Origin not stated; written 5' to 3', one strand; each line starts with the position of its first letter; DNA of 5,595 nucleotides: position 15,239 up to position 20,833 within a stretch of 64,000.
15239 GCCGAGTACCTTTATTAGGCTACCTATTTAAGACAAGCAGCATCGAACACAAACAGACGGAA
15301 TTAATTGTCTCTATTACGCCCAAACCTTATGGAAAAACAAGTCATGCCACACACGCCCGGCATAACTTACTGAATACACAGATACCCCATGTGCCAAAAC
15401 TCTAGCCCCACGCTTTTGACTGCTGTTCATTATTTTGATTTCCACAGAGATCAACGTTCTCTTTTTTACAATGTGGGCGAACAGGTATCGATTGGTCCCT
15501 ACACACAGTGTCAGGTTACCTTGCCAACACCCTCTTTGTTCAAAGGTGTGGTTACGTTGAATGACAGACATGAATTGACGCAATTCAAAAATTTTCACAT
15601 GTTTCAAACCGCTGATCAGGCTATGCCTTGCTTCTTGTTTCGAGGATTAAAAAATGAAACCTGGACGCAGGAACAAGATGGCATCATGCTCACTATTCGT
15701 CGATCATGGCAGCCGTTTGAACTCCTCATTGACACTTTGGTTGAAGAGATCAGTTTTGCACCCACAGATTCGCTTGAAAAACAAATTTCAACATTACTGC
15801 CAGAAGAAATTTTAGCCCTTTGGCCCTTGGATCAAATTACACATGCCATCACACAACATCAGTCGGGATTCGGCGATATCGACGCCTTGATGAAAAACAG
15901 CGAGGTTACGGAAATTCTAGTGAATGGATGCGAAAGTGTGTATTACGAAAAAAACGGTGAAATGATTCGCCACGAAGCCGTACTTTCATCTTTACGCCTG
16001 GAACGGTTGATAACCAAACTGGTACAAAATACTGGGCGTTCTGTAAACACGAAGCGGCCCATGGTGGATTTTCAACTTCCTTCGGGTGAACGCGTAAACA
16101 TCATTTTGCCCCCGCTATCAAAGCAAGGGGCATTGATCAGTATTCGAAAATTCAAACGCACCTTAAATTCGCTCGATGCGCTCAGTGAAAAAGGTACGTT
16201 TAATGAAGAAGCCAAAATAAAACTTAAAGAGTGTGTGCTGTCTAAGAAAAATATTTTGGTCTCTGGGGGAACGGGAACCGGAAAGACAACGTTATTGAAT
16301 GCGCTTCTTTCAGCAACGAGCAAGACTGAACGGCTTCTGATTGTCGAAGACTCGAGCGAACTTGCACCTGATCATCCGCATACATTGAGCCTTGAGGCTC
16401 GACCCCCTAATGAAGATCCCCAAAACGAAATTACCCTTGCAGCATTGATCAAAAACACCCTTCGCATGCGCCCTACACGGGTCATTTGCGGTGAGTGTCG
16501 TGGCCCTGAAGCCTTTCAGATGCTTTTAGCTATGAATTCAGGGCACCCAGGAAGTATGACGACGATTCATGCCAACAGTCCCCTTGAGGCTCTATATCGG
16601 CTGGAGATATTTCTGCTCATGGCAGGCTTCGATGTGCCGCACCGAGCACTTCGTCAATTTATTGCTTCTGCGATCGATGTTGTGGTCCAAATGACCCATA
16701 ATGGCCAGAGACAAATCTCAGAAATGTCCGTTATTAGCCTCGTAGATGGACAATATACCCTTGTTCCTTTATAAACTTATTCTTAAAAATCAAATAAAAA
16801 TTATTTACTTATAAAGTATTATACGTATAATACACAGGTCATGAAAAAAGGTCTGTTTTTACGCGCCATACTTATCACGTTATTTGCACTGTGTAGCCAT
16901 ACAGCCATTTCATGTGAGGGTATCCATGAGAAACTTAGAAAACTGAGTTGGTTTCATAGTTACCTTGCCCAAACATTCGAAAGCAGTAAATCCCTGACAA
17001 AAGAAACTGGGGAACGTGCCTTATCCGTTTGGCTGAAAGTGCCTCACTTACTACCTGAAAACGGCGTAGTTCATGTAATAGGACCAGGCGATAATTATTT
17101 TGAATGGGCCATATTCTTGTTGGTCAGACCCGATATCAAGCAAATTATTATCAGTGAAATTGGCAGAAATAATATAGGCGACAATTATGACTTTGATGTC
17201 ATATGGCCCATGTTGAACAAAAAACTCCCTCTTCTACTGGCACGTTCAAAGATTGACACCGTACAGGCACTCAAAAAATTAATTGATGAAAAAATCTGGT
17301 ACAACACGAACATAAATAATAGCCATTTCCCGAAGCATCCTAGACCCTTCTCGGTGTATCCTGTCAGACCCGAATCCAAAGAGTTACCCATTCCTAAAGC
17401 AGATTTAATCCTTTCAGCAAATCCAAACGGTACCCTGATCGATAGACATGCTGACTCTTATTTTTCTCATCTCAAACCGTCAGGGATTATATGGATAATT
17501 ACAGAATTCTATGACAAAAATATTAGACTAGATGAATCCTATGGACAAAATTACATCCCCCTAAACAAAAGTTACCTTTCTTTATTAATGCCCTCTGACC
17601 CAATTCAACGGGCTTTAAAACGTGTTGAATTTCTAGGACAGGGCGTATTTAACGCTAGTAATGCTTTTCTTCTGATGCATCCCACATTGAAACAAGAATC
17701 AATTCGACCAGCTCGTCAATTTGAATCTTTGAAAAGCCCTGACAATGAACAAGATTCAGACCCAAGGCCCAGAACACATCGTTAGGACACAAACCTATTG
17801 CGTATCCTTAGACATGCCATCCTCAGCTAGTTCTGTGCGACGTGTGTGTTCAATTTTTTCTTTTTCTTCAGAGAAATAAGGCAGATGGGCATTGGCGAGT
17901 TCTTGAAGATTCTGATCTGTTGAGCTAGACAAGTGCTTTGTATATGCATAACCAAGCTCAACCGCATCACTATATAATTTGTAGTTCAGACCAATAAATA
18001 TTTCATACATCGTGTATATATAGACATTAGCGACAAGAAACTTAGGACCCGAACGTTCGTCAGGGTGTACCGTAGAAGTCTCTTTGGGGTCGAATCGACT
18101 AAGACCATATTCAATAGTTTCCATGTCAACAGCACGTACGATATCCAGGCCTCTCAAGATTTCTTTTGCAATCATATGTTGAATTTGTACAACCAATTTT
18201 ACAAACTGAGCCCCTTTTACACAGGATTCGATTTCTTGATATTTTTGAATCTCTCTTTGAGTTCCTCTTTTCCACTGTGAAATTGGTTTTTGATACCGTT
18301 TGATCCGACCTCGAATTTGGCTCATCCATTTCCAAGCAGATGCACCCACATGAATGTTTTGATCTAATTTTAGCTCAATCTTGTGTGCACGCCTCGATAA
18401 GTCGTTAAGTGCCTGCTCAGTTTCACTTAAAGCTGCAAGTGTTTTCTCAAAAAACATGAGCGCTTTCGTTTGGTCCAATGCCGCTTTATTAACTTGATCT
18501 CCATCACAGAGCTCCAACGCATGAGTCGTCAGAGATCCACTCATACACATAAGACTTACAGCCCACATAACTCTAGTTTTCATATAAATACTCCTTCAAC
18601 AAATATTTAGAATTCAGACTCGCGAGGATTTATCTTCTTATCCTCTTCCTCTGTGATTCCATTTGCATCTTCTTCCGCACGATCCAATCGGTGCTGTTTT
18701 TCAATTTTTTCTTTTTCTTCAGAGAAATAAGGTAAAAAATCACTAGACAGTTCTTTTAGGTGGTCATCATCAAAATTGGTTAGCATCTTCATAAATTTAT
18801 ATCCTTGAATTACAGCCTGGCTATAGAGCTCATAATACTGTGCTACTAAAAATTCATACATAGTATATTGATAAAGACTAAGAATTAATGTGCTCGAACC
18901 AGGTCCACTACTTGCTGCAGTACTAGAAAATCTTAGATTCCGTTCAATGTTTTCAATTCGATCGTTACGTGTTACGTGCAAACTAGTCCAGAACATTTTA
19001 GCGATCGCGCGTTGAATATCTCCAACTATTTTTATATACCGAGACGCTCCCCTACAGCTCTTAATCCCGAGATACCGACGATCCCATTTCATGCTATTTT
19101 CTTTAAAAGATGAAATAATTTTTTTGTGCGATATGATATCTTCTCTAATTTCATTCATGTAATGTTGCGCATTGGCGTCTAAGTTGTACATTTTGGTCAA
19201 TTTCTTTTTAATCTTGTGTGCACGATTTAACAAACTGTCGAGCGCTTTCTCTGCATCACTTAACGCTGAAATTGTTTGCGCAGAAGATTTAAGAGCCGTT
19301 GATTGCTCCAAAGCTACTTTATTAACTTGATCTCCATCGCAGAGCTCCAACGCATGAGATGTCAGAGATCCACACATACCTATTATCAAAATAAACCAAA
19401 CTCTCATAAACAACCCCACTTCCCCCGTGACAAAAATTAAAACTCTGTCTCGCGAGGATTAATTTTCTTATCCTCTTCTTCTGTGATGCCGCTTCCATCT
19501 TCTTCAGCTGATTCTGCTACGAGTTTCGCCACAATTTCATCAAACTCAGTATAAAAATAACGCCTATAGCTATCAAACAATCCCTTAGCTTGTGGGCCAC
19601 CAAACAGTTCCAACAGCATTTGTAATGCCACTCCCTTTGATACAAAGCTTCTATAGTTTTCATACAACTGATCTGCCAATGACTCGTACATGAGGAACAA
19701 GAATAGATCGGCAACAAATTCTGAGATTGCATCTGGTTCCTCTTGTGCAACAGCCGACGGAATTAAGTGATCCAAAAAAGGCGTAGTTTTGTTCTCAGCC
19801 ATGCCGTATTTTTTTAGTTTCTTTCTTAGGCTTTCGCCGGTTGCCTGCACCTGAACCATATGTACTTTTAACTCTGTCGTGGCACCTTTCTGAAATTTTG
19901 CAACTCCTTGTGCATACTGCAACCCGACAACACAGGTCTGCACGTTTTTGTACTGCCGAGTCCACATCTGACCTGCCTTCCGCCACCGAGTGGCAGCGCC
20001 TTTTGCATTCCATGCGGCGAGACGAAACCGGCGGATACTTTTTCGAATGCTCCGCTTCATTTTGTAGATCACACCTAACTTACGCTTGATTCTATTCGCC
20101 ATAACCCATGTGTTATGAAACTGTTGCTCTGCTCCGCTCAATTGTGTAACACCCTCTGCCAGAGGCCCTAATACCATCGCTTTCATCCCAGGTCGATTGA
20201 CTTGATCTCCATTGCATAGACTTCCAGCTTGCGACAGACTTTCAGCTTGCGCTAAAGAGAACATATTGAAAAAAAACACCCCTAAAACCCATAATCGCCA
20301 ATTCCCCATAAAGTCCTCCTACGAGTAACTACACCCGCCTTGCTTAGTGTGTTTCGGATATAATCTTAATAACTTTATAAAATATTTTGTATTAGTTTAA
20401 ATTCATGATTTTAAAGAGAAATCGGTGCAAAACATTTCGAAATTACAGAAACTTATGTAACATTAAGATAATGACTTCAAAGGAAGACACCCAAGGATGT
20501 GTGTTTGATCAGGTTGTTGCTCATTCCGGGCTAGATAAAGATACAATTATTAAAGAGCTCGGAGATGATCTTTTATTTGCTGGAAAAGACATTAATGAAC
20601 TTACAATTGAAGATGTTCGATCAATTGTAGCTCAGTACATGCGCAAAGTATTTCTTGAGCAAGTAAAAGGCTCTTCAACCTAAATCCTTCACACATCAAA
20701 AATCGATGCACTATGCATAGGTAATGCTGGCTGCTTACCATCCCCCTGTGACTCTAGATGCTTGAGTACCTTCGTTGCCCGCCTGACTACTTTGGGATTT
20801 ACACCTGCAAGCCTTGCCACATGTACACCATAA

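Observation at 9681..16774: Chimeric envelope machine: PilMNOP(Q) module plus a second, Cpa-type secretin and a CpaF/TadA ATPase, with no pilin, platform or peptidase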

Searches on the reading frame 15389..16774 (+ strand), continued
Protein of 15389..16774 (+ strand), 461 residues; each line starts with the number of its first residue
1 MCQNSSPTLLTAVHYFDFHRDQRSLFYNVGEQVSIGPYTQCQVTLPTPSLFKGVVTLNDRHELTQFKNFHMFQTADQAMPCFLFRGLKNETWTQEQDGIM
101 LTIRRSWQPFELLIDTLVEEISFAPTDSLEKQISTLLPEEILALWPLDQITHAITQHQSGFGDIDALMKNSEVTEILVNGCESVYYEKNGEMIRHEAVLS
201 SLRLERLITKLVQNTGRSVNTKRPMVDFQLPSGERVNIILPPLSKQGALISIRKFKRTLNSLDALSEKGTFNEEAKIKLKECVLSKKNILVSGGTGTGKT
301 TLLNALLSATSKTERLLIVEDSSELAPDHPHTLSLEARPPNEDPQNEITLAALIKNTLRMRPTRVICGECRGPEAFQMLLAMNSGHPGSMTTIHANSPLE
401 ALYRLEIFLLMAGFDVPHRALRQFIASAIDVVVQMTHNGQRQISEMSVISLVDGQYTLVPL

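Call 56: search_protein_families(library=pfam, proteins=[L003:11464-11670:+, L005:10876-11088:+, L003:11728-13104:+, L005:11163-12191:-, L005:5108-6478:+], max_evalue=1)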
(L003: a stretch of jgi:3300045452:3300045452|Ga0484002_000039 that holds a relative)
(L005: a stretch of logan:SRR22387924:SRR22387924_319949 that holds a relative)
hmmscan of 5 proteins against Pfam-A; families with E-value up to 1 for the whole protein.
L003:11464-11670:+ (68 aa): 1 family
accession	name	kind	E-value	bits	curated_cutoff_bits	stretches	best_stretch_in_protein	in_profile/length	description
PF18616.6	CdiI_3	-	0.011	16.1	28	1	30-55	19-44/95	CDI immunity proteins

L005:10876-11088:+ (70 aa): 0 families

L003:11728-13104:+ (458 aa): 1 family
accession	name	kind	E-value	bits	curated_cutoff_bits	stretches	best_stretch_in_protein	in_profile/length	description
PF01764.32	Lipase_3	-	0.036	14.4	22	1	225-251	60-86/140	Lipase (class 3)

L005:11163-12191:- (342 aa): 0 families

L005:5108-6478:+ (456 aa): 2 families
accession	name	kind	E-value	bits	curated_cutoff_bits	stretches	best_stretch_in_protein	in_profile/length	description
PF00082.27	Peptidase_S8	-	2.2e-44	152.3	21.8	1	153-420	4-271/288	Subtilase family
PF05922.21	Inhibitor_I9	-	6e-05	24.1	21.2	1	29-93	2-80/82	Peptidase inhibitor I9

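Call 90: find_encoding_contigs(protein=P0040, flank=10000, max_places=1)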
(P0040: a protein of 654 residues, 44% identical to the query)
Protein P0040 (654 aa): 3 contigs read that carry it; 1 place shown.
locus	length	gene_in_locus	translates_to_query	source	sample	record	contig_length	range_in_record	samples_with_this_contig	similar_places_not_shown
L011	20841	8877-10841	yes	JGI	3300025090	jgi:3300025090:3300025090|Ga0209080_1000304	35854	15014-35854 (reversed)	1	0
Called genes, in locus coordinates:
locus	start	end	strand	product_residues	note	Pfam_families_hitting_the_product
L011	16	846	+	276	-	PF00121:TIM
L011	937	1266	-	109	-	-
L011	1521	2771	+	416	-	PF01590:GAF, PF13185:GAF_2, PF13492:GAF_3, PF02518:HATPase_c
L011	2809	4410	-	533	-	PF13240:Zn_Ribbon_1 (weak), PF00069:Pkinase, PF07714:PK_Tyr_Ser-Thr, PF06271:RDD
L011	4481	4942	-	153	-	PF16697:Yop-YscD_cpl, PF00498:FHA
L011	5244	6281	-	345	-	PF02779:Transket_pyr, PF02780:Transketolase_C, PF17147:PFOR_II (faint)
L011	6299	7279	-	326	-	PF00676:E1_dh, PF02775:TPP_enzyme_C (faint), PF00456:Transketolase_N (faint)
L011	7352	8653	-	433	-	PF00464:SHMT, PF00155:Aminotran_1_2, PF01212:Beta_elim_lyase (weak)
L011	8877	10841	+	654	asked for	PF00437:T2SSE, PF27713:UCP018868 (faint)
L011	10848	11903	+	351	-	PF00482:T2SSF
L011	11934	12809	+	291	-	PF00482:T2SSF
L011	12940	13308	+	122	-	PF02643:DUF192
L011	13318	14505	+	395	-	PF13439:Glyco_transf_4, PF13579:Glyco_trans_4_4, PF20706:GT4-conflict (weak), PF00534:Glycos_transf_1, PF13692:Glyco_trans_1_4, PF13524:Glyco_trans_1_2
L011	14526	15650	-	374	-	PF00072:Response_reg, PF13487:HD_5, PF01966:HD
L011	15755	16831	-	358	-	PF01408:GFO_IDH_MocA, PF02894:GFO_IDH_MocA_C, PF22725:GFO_IDH_MocA_C3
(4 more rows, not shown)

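Call 91: find_encoding_contigs(protein=P0041, flank=10000, max_places=1)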
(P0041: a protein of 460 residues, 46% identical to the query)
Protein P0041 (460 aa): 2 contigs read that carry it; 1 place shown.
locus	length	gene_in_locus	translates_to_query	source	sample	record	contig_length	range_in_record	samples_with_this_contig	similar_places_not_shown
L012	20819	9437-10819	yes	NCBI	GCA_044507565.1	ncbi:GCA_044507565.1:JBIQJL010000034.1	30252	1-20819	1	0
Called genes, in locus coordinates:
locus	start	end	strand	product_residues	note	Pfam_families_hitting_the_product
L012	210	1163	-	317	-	PF11350:DUF3152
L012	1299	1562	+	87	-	-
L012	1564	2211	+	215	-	PF00072:Response_reg, PF03861:ANTAR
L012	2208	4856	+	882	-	PF02739:5_3_exonuc_N, PF01367:5_3_exonuc, PF00476:DNA_pol_A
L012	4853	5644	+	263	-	PF02353:CMAS, PF13489:Methyltransf_23, PF13847:Methyltransf_31, PF08241:Methyltransf_11, PF08242:Methyltransf_12, PF13649:Methyltransf_25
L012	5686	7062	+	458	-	PF00575:S1, PF23459:S1_RRP5 (weak)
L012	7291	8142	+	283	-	PF16976:RcpC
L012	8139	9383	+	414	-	PF01656:CbiA, PF10609:ParA, PF13614:AAA_31 (weak)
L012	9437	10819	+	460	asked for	PF00437:T2SSE, PF27713:UCP018868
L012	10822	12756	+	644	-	PF13519:VWA_2 (weak), PF13768:VWA_3 (weak), PF00482:T2SSF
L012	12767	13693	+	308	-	PF00482:T2SSF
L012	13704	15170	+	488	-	-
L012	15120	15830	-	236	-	PF01553:Acyltransferase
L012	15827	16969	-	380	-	PF01820:Dala_Dala_lig_N, PF07478:Dala_Dala_lig_C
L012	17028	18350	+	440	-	PF08245:Mur_ligase_M, PF02875:Mur_ligase_C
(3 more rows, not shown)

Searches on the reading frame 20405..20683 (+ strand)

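Call 8: search_protein_families(library=pfam, proteins=[window:20405-20683:+], max_evalue=0.001)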
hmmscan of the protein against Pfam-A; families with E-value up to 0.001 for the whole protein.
window:20405-20683:+ (92 aa): 0 families

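Call 56: search_protein_families(library=pfam, proteins=[window:20405-20683:+], max_evalue=1)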
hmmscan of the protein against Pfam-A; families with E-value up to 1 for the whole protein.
window:20405-20683:+ (92 aa): 1 family
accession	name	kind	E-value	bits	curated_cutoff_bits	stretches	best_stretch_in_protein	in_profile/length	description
PF21693.2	SWT1_3rd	-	0.14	12.7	27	1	46-90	15-60/117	Transcriptional protein SWT1, C-terminal domain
